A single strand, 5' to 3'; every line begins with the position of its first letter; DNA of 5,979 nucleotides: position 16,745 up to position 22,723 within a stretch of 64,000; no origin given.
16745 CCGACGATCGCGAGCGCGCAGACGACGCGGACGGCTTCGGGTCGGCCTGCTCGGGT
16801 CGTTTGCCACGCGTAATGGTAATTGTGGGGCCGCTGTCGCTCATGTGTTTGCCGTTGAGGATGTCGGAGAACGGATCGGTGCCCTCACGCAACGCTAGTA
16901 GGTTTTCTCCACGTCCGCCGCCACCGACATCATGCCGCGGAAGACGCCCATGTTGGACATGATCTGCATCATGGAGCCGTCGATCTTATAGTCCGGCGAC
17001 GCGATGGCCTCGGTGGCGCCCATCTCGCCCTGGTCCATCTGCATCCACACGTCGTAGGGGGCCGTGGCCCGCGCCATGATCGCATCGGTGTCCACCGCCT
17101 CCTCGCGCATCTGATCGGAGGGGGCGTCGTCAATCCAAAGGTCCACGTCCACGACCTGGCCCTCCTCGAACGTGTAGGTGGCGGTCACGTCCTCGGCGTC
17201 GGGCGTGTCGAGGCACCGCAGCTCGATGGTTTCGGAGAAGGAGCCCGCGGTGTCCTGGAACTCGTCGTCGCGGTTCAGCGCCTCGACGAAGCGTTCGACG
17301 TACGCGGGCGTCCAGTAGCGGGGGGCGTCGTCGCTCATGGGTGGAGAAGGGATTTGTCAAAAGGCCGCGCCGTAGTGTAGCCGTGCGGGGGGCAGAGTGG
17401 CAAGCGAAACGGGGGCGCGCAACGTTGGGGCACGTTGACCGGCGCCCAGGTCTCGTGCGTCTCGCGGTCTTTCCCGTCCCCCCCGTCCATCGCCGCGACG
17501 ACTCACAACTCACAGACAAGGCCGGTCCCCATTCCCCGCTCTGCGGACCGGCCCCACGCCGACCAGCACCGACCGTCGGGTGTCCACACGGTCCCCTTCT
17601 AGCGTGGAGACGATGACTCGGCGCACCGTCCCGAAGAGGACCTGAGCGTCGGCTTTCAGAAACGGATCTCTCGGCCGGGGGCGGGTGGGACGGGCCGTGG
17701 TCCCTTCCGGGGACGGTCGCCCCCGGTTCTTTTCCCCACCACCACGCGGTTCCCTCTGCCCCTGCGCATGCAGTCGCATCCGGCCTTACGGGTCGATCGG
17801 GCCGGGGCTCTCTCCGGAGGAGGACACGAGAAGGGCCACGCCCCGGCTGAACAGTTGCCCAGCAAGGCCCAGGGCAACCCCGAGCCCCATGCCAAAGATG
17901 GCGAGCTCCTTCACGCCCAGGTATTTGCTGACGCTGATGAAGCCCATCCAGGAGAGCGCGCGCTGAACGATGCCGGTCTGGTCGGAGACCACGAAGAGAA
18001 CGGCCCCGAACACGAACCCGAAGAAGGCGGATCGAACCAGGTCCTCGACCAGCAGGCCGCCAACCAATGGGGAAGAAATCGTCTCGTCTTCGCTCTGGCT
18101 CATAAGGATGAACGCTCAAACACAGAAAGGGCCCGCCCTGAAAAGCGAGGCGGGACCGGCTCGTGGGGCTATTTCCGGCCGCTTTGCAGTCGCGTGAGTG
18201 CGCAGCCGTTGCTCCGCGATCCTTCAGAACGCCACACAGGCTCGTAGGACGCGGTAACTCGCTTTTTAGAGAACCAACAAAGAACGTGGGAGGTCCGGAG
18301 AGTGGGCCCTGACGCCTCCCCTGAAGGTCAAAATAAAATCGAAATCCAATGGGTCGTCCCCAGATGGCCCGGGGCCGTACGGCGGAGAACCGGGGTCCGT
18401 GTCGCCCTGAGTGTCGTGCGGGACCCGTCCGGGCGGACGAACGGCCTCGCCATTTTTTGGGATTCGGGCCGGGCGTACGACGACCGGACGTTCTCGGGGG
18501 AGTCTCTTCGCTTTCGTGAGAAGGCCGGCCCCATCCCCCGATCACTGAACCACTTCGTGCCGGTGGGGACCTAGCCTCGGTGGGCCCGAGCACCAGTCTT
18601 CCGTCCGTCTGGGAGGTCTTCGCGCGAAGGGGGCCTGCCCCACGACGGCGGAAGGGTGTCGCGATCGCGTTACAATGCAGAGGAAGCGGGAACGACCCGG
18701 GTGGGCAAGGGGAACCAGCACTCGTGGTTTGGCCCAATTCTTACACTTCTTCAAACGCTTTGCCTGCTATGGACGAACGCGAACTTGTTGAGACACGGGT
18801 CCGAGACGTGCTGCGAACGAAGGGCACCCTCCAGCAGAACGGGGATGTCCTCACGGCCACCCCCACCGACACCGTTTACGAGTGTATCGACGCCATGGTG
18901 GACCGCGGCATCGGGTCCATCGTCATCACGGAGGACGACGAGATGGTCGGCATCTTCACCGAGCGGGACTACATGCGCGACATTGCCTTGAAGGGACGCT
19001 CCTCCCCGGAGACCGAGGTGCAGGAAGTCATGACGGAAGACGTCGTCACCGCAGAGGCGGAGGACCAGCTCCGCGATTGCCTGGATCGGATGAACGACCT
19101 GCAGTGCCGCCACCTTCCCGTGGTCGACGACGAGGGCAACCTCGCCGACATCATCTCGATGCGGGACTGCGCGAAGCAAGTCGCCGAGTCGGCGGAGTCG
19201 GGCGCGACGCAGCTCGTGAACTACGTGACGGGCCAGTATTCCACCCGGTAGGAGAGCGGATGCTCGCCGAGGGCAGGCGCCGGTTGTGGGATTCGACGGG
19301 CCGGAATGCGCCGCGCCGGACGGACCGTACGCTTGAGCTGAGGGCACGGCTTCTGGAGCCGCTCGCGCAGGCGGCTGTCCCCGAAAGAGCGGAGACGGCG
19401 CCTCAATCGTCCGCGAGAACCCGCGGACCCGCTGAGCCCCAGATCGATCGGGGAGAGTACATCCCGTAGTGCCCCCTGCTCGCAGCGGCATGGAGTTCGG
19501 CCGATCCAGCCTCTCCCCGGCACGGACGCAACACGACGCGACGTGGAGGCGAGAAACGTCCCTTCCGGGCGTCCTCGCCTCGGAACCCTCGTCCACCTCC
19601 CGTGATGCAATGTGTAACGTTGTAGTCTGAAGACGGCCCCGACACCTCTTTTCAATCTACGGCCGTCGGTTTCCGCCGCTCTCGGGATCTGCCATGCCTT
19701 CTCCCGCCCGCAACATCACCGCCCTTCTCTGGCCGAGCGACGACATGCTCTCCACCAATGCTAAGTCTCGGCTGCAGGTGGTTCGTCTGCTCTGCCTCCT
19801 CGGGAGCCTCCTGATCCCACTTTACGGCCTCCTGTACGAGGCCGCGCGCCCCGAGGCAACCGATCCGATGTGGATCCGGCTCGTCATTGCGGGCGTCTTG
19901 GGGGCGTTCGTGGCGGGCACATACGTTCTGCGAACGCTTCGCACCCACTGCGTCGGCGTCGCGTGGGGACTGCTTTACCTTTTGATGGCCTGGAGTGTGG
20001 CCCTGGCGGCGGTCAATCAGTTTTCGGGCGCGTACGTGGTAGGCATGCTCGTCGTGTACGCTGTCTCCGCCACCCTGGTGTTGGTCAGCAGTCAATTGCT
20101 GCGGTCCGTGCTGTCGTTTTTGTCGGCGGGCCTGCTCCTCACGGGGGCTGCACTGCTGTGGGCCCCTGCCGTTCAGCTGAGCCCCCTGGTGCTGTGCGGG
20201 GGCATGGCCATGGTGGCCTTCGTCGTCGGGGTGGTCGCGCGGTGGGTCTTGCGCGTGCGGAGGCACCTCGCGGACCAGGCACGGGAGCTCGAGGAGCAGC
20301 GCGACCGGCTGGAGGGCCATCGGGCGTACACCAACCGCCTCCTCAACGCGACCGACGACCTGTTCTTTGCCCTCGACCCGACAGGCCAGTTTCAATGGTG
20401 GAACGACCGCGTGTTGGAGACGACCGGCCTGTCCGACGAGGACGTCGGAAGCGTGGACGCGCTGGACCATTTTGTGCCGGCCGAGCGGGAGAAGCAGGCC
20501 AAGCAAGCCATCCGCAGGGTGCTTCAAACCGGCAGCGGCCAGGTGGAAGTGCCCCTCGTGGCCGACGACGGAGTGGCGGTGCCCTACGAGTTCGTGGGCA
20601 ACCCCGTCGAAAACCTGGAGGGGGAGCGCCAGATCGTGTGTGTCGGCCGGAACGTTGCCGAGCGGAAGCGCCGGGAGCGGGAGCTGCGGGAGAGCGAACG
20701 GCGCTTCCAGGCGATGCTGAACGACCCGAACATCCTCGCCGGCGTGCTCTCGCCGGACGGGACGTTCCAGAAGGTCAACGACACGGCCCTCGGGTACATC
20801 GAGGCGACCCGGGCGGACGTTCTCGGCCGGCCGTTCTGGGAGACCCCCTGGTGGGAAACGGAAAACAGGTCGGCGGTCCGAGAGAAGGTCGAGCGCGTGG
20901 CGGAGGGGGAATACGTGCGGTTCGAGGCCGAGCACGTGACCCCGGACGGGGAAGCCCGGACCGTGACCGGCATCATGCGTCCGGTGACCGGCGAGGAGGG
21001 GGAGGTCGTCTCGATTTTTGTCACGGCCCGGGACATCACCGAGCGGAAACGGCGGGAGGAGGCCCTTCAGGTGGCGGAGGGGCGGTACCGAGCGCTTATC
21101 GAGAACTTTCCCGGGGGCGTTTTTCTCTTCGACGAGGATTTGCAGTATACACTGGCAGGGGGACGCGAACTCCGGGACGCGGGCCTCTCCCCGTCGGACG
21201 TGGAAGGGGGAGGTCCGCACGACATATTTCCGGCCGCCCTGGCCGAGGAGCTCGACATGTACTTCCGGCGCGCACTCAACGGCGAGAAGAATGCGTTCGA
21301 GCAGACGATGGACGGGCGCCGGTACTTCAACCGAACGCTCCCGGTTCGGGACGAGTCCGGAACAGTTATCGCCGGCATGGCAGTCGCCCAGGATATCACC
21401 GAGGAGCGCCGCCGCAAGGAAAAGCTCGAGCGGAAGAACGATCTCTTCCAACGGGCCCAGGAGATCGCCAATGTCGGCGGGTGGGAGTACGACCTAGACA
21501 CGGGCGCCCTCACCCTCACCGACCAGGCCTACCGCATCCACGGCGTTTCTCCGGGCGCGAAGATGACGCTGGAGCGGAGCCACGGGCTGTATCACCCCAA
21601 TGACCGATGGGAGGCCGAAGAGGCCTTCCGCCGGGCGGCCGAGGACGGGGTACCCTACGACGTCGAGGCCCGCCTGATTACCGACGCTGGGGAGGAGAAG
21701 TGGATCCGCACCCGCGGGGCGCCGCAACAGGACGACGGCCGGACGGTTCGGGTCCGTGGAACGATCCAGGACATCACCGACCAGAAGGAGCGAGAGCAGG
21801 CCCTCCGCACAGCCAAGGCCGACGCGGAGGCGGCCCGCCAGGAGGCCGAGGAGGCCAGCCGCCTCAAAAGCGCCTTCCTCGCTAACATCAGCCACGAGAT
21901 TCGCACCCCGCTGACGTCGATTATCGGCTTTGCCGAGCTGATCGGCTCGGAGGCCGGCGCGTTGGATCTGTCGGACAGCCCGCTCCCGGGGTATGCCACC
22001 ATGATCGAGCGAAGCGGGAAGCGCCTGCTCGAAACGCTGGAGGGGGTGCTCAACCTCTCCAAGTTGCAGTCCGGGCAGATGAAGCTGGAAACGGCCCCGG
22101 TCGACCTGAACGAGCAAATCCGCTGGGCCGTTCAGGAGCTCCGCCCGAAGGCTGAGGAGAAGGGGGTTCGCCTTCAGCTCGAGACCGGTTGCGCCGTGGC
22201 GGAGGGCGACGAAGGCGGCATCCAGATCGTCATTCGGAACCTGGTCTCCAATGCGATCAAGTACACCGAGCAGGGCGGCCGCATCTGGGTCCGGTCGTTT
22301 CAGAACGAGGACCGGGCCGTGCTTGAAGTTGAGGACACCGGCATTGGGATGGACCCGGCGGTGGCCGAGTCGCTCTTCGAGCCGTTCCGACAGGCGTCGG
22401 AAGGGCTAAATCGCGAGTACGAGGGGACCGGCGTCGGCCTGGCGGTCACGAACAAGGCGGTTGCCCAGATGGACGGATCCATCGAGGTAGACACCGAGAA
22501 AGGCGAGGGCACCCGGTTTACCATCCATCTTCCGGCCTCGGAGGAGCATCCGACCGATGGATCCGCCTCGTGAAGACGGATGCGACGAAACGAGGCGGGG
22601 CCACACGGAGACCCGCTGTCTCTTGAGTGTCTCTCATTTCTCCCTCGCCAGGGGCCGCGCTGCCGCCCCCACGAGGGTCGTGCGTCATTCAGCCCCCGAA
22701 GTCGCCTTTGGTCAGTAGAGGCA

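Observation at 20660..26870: A ~380-bp near-identical inverted repeat inside two histidine-kinase genes brackets the sensory rhodopsin/Htr operon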

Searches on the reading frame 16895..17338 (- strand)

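Call 53: search_protein_families(library=pfam, proteins=[window:16895-17338:-], max_evalue=0.1)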
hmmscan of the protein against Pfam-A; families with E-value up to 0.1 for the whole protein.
window:16895-17338:- (147 aa): 1 family
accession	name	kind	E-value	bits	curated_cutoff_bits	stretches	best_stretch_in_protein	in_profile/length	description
PF02036.22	SCP2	-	8.7e-05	23.2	21.3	1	90-133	57-100/101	SCP-2 sterol transfer family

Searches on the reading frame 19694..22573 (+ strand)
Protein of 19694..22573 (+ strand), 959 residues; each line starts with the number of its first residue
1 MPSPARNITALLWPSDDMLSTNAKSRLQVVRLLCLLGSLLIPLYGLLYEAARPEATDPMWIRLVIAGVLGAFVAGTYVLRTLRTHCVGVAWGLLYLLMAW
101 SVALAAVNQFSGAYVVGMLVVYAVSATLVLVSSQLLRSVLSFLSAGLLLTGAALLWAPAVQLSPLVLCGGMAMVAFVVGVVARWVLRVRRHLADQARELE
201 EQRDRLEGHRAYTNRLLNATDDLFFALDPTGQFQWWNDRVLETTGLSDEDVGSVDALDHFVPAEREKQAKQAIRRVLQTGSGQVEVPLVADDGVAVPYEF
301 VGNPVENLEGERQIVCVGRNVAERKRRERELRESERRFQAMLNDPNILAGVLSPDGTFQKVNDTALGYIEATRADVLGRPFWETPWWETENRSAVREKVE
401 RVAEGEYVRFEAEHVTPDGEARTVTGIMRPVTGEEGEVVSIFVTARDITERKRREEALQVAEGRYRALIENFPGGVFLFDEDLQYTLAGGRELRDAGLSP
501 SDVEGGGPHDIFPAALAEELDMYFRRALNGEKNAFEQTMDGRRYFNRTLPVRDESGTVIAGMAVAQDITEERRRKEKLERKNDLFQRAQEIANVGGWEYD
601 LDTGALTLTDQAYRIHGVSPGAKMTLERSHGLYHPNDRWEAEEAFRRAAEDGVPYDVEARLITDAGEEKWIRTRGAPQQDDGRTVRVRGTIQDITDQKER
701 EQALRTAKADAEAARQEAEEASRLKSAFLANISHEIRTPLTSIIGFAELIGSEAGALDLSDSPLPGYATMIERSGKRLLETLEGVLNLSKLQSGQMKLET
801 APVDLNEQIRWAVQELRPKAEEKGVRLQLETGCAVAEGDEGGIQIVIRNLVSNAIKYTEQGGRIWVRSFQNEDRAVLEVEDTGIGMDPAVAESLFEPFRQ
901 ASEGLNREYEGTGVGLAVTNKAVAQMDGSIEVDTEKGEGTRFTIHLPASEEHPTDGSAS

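Call 4: search_protein_families(library=pfam, proteins=[window:19694-22573:+])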
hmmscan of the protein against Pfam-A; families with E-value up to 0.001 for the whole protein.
window:19694-22573:+ (959 aa): 8 families
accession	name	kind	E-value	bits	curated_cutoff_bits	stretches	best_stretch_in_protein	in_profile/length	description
PF08448.16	PAS_4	-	1.6e-48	163.9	23.1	4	349-453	8-110/110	PAS fold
PF13426.13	PAS_9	-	1.5e-29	102.7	27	2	352-450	7-103/103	PAS domain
PF02518.31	HATPase_c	-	6.6e-29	101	26.4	1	838-949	1-110/111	Histidine kinase-, DNA gyrase B-, and HSP90-like ATPase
PF08447.18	PAS_3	-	8.4e-22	77.7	25.6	1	607-691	3-89/89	PAS fold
PF00989.32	PAS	-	1.4e-18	67.4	22.6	2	214-320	4-112/113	PAS fold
PF00512.31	HisKA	-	3.6e-16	59.4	26.9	1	725-794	2-66/66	His Kinase A (phospho-acceptor) domain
PF13188.13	PAS_8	-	2.2e-07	31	21.8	0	215-265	5-55/65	PAS domain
PF13596.12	PAS_10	-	1.9e-06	28.9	22.1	0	214-288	2-74/106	PAS domain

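Call 11: find_encoding_contigs(protein=window:19694-22573:+, flank=10000, max_places=10)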
Protein window:19694-22573:+ (959 aa): 23 contigs read that carry it; 3 places shown.
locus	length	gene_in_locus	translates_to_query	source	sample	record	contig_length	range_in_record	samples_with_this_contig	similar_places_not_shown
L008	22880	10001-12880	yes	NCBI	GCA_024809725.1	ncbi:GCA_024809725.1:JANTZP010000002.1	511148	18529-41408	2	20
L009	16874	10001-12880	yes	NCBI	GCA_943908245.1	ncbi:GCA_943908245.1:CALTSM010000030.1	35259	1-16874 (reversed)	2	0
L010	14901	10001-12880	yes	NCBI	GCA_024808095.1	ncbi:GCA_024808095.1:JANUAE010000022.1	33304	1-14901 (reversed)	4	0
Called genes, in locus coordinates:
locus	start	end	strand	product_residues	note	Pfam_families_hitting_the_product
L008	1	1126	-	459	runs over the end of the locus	PF18073:Zn_ribbon_LapB, PF13481:AAA_25, PF06745:ATPase, PF23442:DUF7125, PF13541:ChlI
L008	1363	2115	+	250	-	PF02405:MlaE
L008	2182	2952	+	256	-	PF00005:ABC_tran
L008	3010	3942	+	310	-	PF28542:DUF8434, PF02470:MlaD, PF28544:Helical_needle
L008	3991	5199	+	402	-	PF04286:DUF445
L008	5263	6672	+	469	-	PF03007:WS_DGAT_cat, PF06974:WS_DGAT_C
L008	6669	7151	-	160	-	PF05597:Phasin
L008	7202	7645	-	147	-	-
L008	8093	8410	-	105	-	-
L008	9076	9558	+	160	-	PF00571:CBS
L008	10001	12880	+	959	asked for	PF00989:PAS (weak), PF08448:PAS_4, PF08448:PAS_4, PF13426:PAS_9, PF08448:PAS_4, PF08447:PAS_3, PF00512:HisKA, PF02518:HATPase_c, +3 more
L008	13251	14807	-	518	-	-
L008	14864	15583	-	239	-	PF01036:Bac_rhodopsin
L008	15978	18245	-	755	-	PF16927:HisKA_7TM, PF08448:PAS_4, PF13426:PAS_9, PF00512:HisKA, PF02518:HATPase_c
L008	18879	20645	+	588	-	PF00989:PAS (faint), PF08448:PAS_4, PF00512:HisKA, PF02518:HATPase_c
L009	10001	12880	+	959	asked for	PF00989:PAS (weak), PF08448:PAS_4, PF08448:PAS_4, PF13426:PAS_9, PF08448:PAS_4, PF08447:PAS_3, PF00512:HisKA, PF02518:HATPase_c, +3 more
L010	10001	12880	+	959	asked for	PF00989:PAS (weak), PF08448:PAS_4, PF08448:PAS_4, PF13426:PAS_9, PF08448:PAS_4, PF08447:PAS_3, PF00512:HisKA, PF02518:HATPase_c, +3 more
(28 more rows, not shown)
